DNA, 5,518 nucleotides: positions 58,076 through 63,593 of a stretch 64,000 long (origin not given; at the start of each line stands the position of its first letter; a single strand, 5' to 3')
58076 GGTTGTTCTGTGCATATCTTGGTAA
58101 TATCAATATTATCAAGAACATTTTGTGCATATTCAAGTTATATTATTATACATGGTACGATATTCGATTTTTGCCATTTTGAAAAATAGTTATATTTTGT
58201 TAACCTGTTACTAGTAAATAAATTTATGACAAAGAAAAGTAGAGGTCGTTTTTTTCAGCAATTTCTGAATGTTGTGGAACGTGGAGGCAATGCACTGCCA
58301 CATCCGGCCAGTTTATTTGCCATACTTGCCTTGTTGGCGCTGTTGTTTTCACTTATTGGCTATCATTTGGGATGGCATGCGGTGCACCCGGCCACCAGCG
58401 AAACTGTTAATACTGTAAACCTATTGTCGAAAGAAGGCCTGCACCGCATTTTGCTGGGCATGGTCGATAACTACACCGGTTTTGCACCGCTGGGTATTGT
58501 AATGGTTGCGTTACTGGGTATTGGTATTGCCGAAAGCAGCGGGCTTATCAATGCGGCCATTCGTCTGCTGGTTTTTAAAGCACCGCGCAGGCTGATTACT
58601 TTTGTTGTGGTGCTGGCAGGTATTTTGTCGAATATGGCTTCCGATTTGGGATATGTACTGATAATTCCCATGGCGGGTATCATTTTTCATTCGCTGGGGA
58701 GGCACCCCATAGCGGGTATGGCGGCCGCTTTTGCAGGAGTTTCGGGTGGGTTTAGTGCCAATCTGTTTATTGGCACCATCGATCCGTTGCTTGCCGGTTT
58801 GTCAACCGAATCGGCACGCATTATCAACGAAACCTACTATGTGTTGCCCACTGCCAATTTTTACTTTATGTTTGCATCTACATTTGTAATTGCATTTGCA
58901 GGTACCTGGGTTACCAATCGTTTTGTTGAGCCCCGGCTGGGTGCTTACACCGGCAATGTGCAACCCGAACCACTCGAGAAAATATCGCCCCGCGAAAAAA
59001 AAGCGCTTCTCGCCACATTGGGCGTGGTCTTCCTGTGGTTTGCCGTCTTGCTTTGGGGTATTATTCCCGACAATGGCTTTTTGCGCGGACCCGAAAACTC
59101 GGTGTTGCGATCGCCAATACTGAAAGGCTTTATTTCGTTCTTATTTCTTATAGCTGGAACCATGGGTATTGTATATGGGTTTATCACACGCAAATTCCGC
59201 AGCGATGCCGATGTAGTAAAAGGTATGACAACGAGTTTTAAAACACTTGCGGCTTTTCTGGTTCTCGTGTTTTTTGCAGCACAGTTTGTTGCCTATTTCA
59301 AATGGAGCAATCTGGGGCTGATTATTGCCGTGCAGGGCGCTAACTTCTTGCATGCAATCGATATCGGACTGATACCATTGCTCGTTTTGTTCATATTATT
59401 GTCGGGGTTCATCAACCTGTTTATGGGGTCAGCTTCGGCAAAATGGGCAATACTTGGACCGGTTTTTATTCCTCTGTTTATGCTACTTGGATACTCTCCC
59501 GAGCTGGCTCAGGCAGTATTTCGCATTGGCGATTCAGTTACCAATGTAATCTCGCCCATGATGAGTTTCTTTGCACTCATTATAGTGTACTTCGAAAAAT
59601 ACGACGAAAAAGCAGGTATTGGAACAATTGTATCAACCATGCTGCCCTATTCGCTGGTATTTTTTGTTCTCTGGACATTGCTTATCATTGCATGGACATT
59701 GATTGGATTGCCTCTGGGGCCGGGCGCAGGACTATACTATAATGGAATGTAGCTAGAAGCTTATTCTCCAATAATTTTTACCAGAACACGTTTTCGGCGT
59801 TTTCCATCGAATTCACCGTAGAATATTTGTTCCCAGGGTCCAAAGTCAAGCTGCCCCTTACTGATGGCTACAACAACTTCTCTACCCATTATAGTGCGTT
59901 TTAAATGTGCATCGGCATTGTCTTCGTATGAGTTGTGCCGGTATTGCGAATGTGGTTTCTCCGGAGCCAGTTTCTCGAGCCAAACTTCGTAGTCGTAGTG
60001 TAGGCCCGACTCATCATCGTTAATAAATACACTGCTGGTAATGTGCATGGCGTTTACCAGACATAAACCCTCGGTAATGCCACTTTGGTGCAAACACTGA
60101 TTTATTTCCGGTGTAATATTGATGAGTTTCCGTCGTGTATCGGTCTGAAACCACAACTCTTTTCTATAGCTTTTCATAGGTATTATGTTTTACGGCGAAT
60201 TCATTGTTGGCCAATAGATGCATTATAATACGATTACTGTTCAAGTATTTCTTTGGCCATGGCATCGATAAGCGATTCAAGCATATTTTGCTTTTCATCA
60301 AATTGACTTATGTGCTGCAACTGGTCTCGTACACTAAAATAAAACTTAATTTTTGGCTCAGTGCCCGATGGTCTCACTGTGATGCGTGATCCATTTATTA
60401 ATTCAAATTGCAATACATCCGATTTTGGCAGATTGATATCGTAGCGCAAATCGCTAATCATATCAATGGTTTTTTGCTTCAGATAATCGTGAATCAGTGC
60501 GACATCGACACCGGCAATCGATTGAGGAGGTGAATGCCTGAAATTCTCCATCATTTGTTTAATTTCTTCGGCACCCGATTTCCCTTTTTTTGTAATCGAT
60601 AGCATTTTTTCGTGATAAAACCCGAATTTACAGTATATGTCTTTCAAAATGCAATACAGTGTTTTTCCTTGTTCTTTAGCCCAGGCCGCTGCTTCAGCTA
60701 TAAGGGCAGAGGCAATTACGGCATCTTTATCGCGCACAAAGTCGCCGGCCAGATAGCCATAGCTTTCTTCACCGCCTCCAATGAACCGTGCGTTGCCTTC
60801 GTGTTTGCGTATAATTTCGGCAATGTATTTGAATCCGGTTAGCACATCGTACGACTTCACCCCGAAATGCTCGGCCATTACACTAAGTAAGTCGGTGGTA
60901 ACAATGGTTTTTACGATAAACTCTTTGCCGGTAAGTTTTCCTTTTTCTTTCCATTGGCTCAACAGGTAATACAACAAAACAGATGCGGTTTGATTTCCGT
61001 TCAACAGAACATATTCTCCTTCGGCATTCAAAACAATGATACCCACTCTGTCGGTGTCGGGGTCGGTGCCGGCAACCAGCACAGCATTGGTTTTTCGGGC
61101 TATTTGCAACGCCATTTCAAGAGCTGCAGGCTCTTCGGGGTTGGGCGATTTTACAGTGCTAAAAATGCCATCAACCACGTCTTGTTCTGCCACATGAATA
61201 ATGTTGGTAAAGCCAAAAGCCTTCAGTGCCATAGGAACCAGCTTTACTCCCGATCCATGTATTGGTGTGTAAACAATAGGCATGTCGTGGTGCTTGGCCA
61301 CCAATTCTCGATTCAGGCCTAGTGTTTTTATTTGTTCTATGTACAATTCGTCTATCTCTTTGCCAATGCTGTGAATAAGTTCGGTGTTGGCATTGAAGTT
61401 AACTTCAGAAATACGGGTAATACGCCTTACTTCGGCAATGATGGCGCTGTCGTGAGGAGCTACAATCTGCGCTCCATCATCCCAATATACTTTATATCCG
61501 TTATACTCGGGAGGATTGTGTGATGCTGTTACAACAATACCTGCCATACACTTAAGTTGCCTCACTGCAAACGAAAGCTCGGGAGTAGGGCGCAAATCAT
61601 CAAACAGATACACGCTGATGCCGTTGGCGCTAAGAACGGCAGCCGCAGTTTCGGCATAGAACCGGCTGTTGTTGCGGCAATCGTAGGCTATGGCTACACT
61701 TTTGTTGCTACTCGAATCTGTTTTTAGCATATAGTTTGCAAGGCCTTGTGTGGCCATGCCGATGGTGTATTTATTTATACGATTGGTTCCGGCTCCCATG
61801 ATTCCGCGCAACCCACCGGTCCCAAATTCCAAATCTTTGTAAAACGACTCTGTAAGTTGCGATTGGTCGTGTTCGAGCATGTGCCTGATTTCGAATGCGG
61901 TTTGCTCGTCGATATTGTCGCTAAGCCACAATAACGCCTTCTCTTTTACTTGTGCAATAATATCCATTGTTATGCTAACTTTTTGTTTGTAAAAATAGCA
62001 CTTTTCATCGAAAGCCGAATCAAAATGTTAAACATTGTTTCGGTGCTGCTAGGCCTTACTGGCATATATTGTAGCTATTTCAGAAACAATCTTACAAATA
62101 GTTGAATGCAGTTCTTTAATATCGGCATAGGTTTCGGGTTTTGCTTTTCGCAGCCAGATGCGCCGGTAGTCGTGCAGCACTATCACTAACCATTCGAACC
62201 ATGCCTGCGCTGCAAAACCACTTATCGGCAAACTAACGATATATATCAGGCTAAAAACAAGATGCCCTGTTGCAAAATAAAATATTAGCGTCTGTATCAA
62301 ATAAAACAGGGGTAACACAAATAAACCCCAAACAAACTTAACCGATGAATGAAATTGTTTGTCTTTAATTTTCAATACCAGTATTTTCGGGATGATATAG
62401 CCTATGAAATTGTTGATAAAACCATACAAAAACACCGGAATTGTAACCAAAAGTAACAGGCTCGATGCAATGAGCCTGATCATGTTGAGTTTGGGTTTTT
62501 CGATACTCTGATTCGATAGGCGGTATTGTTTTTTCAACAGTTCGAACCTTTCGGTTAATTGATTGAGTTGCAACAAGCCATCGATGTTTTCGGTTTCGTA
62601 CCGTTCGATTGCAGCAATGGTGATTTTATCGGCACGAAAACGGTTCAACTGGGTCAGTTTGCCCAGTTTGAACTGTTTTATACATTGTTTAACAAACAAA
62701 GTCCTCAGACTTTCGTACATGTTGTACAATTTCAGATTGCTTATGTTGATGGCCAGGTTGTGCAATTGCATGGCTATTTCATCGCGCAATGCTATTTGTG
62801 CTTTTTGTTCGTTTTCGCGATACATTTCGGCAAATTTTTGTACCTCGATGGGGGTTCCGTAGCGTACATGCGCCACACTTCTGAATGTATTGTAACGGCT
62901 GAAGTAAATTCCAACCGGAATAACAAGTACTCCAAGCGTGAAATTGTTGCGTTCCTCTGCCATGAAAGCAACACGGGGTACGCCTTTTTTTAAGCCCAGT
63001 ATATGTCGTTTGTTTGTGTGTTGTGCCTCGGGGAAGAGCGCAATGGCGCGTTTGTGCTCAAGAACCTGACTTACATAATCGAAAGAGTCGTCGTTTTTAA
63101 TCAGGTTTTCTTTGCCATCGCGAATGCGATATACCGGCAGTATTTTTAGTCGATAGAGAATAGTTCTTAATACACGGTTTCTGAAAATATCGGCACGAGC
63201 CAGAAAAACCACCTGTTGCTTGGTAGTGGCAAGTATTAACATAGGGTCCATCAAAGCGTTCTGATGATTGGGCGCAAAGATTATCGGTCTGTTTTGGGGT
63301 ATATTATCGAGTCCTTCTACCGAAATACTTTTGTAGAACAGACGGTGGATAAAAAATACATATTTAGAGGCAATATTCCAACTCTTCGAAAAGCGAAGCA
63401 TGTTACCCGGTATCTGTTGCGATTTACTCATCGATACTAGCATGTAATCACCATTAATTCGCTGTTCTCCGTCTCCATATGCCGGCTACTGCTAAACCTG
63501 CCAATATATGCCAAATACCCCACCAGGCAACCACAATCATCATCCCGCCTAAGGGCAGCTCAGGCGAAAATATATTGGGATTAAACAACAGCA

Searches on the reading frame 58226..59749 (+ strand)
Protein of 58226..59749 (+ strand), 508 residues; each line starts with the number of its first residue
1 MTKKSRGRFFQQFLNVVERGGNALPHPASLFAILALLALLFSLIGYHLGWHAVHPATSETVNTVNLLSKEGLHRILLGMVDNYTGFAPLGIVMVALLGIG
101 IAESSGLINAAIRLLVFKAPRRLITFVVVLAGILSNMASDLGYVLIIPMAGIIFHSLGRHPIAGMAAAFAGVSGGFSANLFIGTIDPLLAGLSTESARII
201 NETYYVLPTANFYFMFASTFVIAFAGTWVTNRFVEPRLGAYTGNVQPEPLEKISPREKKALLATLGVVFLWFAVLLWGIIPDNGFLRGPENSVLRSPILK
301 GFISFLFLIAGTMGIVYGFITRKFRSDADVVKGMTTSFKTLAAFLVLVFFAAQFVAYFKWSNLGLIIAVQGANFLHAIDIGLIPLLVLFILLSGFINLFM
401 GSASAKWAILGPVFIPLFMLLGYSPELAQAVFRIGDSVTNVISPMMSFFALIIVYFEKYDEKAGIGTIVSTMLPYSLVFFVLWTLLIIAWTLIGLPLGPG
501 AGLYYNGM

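Call 66: search_protein_families(library=pfam, proteins=[window:58226-59749:+], max_evalue=0.0001)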
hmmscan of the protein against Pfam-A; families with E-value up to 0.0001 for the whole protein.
window:58226-59749:+ (508 aa): 2 families
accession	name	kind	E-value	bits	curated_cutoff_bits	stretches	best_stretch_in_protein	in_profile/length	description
PF03806.19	ABG_transport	-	6.2e-188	625.6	27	1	12-505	1-502/502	AbgT putative transporter family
PF03606.21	DcuC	-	2.1e-06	27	23.1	1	77-445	66-419/461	C4-dicarboxylate anaerobic carrier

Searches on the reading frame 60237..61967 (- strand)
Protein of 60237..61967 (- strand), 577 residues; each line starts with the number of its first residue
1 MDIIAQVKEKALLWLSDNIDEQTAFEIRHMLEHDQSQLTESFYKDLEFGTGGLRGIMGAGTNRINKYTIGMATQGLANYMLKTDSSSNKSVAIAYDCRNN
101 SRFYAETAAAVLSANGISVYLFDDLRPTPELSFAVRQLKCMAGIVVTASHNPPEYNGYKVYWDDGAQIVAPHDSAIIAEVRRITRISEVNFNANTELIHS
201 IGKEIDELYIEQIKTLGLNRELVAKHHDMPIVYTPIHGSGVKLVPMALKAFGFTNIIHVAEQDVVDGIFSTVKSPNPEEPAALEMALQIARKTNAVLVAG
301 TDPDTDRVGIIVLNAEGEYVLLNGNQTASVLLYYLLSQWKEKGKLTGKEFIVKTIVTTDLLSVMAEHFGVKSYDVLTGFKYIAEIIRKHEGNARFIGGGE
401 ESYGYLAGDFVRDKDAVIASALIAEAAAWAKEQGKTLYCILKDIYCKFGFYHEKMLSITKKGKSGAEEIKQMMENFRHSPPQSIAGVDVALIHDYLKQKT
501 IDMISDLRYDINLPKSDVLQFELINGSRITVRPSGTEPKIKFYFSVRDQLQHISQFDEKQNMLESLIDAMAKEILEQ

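Call 66: search_protein_families(library=pfam, proteins=[window:60237-61967:-], max_evalue=0.0001)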
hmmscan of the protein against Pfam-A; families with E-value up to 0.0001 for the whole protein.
window:60237-61967:- (577 aa): 4 families
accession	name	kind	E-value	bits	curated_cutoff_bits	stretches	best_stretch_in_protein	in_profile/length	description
PF02878.22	PGM_PMM_I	-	9.3e-42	142.4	22.5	1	47-184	3-135/138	Phosphoglucomutase/phosphomannomutase, alpha/beta/alpha domain I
PF02880.22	PGM_PMM_III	-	2.8e-21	76.2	20.7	1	323-445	1-112/115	Phosphoglucomutase/phosphomannomutase, alpha/beta/alpha domain III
PF02879.22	PGM_PMM_II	-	2.7e-20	73.3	29.3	1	209-311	3-99/103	Phosphoglucomutase/phosphomannomutase, alpha/beta/alpha domain II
PF00408.26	PGM_PMM_IV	-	1.1e-06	29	23.1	1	510-549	21-55/68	Phosphoglucomutase/phosphomannomutase, C-terminal domain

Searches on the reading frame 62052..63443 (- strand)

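Call 66: search_protein_families(library=pfam, proteins=[window:62052-63443:-], max_evalue=0.0001)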
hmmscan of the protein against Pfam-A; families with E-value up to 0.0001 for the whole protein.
window:62052-63443:- (464 aa): 1 family
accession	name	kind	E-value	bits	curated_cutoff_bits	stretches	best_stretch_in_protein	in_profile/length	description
PF01553.26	Acyltransferase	-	7.6e-20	71.5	23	1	40-179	2-131/132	Acyltransferase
